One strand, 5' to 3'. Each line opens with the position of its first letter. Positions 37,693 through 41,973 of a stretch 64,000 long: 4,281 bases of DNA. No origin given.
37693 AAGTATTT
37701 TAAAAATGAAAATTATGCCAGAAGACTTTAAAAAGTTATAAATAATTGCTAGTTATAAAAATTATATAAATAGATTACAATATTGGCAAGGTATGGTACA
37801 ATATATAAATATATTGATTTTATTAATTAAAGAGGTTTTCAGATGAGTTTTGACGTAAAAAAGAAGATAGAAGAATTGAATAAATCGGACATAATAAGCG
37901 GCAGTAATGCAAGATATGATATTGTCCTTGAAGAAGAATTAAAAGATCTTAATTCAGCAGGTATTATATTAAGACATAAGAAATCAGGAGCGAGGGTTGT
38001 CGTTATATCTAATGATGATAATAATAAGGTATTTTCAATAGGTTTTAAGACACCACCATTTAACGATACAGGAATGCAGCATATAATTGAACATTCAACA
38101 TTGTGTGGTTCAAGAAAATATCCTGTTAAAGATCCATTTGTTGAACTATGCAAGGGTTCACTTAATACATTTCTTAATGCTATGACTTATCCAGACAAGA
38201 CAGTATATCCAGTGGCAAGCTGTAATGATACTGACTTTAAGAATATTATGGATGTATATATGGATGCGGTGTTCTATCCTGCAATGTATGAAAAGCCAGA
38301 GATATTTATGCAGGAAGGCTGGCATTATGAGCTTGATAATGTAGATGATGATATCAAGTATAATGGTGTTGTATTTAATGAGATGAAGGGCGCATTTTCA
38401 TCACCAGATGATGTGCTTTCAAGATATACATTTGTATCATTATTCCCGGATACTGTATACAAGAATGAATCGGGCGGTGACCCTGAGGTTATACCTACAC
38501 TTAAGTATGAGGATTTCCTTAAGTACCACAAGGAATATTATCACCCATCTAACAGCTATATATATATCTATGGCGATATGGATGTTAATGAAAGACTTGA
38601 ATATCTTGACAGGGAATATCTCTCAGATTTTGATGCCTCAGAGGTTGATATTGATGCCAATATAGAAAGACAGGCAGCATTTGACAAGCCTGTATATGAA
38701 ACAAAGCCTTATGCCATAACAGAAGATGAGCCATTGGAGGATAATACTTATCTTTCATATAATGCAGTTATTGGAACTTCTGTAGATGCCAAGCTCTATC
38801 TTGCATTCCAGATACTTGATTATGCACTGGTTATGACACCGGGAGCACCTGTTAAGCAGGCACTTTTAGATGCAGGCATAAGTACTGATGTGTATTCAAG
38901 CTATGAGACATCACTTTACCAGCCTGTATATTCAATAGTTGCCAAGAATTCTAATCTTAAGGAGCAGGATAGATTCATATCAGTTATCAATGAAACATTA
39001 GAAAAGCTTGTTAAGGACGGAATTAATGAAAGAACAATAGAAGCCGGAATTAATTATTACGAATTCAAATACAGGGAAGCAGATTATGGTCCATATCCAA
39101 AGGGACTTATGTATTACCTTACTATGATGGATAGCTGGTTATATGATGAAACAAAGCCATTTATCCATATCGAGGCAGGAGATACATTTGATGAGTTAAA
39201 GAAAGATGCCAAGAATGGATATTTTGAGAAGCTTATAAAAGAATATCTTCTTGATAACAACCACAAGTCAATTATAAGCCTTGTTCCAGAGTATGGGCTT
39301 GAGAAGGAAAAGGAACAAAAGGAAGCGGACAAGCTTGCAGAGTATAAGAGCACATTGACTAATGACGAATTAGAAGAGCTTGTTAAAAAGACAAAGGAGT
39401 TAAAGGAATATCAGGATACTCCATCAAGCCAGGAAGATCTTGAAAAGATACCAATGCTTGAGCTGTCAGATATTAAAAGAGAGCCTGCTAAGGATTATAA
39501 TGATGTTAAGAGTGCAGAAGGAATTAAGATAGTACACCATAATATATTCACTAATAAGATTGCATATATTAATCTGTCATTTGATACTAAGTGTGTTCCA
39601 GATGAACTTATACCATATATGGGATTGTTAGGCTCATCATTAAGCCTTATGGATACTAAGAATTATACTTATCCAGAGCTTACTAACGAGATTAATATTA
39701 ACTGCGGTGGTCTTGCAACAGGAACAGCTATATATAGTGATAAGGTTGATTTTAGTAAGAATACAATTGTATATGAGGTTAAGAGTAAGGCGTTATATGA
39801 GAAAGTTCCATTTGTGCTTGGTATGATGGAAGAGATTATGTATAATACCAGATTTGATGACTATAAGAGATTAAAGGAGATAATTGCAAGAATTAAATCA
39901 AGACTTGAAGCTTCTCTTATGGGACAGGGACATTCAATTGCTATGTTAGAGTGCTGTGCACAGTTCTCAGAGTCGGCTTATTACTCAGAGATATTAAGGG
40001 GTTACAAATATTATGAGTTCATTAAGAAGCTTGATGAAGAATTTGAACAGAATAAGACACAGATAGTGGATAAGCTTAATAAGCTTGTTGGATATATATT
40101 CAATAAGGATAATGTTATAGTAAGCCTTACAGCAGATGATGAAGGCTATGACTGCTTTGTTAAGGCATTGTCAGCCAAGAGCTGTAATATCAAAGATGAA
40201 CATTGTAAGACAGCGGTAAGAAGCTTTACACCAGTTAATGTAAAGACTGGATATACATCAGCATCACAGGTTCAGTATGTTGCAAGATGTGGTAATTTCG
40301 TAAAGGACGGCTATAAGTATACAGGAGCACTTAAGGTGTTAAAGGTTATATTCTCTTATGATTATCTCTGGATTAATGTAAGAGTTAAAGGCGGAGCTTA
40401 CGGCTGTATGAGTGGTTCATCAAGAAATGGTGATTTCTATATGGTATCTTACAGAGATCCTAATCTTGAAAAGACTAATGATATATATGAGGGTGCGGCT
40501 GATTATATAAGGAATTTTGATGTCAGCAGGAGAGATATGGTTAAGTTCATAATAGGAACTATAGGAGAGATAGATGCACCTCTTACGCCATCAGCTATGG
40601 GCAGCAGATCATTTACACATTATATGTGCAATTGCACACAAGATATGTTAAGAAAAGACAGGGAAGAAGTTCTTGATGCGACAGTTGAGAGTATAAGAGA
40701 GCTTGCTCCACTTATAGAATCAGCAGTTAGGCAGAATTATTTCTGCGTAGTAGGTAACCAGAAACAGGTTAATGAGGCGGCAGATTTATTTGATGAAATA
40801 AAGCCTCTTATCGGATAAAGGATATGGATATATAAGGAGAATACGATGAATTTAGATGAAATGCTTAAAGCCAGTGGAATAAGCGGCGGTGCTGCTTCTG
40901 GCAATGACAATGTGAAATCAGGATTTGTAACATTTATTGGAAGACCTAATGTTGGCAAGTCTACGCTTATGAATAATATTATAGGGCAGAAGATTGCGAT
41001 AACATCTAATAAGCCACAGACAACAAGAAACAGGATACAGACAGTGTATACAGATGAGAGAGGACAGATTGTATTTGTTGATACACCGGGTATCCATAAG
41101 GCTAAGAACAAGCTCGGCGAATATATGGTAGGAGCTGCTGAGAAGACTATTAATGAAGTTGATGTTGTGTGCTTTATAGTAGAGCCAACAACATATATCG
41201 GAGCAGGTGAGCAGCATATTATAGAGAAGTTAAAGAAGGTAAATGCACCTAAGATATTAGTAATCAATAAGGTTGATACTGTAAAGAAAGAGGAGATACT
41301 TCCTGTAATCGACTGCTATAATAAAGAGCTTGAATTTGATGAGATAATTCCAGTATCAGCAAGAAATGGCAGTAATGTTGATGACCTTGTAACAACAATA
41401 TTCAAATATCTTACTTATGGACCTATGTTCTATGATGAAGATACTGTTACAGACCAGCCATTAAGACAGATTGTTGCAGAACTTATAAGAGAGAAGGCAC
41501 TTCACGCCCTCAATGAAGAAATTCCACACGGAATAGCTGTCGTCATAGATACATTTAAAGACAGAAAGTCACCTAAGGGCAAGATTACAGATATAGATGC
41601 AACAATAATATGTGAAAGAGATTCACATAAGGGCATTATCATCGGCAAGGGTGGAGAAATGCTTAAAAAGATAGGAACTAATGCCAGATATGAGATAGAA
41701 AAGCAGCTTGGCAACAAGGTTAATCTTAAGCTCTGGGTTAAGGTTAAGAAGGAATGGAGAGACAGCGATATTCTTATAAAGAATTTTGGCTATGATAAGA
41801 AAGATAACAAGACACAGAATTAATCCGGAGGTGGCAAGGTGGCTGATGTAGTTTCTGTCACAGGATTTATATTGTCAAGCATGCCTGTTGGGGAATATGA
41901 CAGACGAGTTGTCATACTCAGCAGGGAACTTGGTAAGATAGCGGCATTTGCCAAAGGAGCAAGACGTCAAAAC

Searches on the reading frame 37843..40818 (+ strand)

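Call 65: search_protein_families(library=pfam, proteins=[window:37843-40818:+], max_evalue=0.00001)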
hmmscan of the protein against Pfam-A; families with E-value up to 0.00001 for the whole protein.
window:37843-40818:+ (991 aa): 4 families
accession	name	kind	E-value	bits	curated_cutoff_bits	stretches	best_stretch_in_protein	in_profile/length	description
PF08367.16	M16C_assoc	-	1.1e-82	277.5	25.3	1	480-730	1-252/252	Peptidase M16C associated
PF22516.1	PreP_C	-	2.1e-50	171.1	27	1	807-972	7-172/173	PreP C-terminal domain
PF05193.26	Peptidase_M16_C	-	9.1e-25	88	23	1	220-403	2-178/181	Peptidase M16 inactive domain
PF00675.25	Peptidase_M16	-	5.8e-08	33.2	22.3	0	74-151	29-103/149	Insulinase (Peptidase family M16)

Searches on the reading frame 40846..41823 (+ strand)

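Call 65: search_protein_families(library=pfam, proteins=[window:40846-41823:+], max_evalue=0.00001)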
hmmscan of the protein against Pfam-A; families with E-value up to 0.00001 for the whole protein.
window:40846-41823:+ (325 aa): 8 families
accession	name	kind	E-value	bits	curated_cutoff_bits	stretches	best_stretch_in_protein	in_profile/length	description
PF01926.29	MMR_HSR1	-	8.3e-27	94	21.9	1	28-142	2-113/113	50S ribosome-binding GTPase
PF07650.23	KH_2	-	1.4e-21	76.6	22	1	225-305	1-78/78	KH domain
PF02421.24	FeoB_N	-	9.1e-16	58.2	27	1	28-185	3-156/156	Ferrous iron transport protein B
PF00009.33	GTP_EFTU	-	1.1e-11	45.1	26.5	1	68-189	64-186/188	Elongation factor Tu GTP binding domain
PF00350.29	Dynamin_N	-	3.2e-10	40.7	27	0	28-62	1-34/168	Dynamin family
PF03193.22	RsgA_GTPase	-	9.9e-08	32.4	30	0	22-85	103-170/174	RsgA GTPase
PF04548.22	AIG1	-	2.5e-07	30.7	27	1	30-137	5-115/212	AIG1 family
PF16897.10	MMR_HSR1_Xtn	-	7.4e-07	29.6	35.2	1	131-189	53-104/106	C-terminal region of MMR_HSR1 domain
